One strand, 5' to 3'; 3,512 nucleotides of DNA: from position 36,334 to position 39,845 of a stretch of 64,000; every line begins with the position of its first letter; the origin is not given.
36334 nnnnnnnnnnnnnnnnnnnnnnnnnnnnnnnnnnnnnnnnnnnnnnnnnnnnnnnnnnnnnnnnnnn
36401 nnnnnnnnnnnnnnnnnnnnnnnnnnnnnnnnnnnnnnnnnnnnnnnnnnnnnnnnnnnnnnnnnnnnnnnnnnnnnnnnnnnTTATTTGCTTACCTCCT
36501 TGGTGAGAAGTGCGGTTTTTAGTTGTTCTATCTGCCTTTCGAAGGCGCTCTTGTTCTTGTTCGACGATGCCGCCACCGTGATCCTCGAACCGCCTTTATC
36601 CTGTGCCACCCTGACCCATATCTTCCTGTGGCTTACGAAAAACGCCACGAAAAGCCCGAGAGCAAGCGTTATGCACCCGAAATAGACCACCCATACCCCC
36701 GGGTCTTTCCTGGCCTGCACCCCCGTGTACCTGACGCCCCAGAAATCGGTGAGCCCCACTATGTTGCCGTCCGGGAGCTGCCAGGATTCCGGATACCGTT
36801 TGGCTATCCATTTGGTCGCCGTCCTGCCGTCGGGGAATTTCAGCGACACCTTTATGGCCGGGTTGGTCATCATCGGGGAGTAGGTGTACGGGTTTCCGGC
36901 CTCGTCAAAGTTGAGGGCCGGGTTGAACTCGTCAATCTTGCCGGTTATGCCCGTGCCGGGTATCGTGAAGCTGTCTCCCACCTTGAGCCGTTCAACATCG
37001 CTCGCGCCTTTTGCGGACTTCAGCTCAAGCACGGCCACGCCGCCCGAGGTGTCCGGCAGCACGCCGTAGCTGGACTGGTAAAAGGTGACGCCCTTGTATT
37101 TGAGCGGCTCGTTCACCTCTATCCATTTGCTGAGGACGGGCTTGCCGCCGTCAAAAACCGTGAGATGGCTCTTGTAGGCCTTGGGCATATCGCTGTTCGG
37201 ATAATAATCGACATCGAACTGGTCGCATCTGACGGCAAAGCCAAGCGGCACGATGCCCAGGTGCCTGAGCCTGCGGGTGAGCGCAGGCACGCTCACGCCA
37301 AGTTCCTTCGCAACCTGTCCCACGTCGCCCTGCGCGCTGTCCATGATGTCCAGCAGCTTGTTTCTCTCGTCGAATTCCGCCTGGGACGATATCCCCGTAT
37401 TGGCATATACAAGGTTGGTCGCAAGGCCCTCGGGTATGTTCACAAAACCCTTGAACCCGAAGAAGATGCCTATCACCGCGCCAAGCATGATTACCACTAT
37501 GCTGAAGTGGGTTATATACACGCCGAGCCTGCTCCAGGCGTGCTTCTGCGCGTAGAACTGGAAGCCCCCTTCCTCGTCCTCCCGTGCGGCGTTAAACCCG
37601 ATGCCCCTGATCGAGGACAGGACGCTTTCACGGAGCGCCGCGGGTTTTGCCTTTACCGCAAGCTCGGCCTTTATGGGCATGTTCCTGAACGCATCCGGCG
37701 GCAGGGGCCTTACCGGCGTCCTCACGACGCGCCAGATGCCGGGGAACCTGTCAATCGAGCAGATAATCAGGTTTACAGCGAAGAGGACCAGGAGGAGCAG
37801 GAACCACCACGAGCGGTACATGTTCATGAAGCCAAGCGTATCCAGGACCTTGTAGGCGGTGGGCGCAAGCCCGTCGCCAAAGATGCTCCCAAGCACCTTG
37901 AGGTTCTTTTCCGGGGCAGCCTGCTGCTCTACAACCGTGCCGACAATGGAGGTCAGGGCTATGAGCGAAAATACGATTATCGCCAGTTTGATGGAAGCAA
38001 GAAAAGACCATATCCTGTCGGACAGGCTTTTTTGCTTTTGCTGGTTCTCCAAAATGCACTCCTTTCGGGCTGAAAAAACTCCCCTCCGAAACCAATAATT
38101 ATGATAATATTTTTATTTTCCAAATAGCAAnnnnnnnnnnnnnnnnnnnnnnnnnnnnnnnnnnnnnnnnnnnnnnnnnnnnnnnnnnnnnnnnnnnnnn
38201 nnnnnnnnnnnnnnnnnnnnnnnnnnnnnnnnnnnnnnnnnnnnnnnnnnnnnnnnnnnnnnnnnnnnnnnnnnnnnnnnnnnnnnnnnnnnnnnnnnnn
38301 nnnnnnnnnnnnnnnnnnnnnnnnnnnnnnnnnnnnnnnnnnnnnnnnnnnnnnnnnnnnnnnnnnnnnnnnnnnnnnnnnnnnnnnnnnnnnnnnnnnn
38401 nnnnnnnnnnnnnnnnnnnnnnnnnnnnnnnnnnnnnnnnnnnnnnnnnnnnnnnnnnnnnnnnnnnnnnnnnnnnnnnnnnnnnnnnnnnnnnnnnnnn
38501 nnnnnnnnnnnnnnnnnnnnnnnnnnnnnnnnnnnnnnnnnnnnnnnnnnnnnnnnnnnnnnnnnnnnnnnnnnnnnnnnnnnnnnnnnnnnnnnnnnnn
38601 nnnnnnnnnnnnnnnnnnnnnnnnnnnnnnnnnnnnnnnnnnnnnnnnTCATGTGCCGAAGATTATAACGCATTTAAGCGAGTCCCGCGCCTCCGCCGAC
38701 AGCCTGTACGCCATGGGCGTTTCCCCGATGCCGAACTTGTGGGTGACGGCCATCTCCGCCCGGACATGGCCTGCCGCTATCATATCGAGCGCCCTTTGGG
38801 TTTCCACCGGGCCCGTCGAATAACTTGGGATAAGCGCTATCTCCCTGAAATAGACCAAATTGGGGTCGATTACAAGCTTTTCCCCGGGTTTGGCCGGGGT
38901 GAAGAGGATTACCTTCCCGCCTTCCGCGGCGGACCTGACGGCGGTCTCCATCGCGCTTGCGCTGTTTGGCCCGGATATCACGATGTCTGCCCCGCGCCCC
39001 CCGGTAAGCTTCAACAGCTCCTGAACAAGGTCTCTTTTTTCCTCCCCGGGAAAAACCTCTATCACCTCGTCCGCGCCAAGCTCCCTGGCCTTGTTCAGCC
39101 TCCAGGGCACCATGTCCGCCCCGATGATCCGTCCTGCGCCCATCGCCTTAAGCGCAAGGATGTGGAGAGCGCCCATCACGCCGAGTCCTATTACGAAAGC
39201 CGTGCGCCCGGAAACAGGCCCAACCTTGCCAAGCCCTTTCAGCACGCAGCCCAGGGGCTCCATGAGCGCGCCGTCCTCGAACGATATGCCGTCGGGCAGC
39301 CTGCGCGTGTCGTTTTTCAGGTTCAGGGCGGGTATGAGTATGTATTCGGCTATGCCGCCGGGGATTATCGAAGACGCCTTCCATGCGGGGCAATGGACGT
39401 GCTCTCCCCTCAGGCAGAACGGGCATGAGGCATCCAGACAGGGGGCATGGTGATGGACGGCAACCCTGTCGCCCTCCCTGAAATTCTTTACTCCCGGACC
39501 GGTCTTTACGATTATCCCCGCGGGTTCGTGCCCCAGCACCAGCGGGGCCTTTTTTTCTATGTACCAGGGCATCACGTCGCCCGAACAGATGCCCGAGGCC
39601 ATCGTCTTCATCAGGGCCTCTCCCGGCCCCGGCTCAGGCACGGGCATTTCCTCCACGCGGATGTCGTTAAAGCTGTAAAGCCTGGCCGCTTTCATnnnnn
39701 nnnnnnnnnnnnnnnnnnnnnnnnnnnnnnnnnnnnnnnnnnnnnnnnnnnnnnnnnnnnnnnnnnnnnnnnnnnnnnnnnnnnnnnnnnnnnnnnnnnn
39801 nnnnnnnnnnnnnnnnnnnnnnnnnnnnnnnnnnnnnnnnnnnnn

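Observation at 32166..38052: Cytochrome c maturation genes run directly into a heme-c-type sensor kinase, an NtrC activator and a CheY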

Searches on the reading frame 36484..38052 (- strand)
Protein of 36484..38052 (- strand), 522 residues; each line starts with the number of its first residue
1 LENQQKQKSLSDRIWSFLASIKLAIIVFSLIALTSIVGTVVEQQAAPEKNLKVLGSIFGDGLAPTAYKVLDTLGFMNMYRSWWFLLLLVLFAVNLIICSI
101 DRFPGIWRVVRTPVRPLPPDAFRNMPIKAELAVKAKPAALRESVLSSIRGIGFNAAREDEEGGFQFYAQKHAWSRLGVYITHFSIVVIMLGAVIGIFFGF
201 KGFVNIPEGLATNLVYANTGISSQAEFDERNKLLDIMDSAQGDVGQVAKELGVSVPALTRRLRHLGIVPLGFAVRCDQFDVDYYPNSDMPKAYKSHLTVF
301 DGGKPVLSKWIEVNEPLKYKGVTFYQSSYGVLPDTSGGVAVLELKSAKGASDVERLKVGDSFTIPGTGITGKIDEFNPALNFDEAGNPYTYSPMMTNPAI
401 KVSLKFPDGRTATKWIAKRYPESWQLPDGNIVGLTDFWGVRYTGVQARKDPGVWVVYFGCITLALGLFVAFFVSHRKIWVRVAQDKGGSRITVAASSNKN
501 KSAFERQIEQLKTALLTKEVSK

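Call 3: search_protein_families(library=pfam, proteins=[window:36484-38052:-], max_evalue=0.01)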
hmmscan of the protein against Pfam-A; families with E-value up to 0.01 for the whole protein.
window:36484-38052:- (522 aa): 2 families
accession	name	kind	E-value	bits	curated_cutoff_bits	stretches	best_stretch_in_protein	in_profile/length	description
PF05140.19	ResB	-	6.3e-98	329.1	24.6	2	22-416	2-322/486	ResB-like family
PF02954.25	HTH_8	-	0.0001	22.4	22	1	229-263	6-40/42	Bacterial regulatory protein, Fis family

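Call 4: search_protein_families(library=ncbifam, proteins=[window:36484-38052:-], max_evalue=0.01)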
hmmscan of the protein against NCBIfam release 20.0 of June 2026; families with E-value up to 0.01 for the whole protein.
window:36484-38052:- (522 aa): 0 families

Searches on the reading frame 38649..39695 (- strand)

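Call 77: search_protein_families(library=pfam, proteins=[window:38649-39695:-], max_evalue=0.001)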
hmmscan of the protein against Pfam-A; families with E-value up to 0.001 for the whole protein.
window:38649-39695:- (348 aa): 3 families
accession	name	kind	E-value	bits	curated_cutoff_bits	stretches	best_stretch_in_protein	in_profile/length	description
PF08240.17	ADH_N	-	3.2e-22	79.2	23.5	1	23-124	1-97/104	Alcohol dehydrogenase GroES-like domain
PF00107.32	ADH_zinc_N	-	5e-22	78.7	31.8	1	175-307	3-128/129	Zinc-binding dehydrogenase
PF13602.12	ADH_zinc_N_2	-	7.3e-05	24.1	27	1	206-338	1-128/134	Zinc-binding dehydrogenase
